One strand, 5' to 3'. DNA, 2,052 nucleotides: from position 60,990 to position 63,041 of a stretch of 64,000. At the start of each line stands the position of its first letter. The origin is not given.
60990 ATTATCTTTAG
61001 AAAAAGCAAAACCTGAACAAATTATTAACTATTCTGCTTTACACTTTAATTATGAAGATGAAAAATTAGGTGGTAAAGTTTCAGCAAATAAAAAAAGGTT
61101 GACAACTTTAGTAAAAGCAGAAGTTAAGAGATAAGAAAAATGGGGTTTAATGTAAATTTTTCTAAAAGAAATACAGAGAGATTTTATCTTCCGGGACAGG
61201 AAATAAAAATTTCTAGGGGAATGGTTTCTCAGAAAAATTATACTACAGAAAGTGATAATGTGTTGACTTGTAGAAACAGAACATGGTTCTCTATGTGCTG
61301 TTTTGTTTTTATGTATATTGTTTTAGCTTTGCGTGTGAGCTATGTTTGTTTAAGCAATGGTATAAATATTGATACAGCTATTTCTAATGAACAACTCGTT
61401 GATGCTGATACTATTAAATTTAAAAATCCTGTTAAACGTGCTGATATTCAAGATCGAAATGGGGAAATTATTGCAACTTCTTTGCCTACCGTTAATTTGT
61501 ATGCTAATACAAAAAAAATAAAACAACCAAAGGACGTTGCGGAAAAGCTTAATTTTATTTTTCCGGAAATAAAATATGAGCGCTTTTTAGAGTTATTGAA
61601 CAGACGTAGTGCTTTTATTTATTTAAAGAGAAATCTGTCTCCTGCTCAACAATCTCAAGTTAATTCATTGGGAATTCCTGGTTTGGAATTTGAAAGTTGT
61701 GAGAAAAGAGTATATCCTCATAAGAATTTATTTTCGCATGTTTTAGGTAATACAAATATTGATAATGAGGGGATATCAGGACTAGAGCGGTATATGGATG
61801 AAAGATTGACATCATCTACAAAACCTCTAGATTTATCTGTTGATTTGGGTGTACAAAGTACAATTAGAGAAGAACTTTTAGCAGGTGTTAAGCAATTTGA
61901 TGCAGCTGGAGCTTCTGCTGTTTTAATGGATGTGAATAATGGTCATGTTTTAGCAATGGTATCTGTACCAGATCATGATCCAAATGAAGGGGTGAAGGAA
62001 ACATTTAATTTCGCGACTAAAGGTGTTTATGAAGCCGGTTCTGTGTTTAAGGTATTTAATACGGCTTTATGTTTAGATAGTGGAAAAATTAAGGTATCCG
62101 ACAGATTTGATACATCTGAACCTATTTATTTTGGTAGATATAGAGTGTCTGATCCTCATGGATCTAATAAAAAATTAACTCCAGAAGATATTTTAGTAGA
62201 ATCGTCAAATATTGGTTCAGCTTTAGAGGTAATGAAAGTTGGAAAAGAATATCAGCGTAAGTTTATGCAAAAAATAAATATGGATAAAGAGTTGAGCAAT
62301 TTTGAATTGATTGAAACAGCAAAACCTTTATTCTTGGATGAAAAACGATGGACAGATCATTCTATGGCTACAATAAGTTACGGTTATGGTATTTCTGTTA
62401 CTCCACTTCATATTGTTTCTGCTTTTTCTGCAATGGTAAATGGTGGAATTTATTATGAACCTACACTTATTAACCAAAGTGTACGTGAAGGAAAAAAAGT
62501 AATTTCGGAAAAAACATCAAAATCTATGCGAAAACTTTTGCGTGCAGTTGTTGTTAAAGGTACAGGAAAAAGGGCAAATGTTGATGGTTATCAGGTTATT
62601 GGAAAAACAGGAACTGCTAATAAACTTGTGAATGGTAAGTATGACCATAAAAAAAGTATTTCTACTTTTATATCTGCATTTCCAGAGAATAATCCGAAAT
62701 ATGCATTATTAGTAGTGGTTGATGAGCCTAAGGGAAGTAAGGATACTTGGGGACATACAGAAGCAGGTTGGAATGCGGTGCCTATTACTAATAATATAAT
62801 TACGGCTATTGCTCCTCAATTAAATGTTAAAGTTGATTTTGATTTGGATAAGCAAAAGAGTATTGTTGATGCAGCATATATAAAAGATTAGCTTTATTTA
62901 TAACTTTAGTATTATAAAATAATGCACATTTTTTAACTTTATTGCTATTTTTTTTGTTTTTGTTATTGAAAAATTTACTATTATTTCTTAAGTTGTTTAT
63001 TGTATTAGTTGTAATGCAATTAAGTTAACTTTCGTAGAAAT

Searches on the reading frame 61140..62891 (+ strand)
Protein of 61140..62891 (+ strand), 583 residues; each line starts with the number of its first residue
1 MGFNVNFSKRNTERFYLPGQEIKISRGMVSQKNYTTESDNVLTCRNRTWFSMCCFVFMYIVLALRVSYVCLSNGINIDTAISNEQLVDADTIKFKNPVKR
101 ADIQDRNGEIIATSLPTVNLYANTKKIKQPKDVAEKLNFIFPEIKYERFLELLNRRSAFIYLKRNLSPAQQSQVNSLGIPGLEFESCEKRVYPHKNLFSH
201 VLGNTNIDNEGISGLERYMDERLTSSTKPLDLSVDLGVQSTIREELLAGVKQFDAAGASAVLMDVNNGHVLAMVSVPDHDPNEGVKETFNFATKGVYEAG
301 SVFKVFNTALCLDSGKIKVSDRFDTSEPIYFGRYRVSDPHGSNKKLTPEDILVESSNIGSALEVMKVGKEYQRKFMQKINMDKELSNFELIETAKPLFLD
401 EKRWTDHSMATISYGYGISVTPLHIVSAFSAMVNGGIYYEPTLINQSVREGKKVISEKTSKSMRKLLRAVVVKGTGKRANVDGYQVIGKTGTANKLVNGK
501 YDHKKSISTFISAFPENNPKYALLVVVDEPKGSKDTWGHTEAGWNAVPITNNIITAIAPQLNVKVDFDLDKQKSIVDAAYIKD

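Call 49: search_protein_families(library=pfam, proteins=[window:61140-62891:+], max_evalue=0.01)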
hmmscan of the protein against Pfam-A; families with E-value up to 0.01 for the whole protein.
window:61140-62891:+ (583 aa): 2 families
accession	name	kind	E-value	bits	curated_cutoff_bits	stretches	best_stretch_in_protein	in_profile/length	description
PF00905.27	Transpeptidase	-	4.5e-59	200.5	22.1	1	259-552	2-296/299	Penicillin binding protein transpeptidase domain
PF03717.20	PBP_dimer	-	3.1e-16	60.7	24.4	1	96-223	2-158/180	Penicillin-binding Protein dimerisation domain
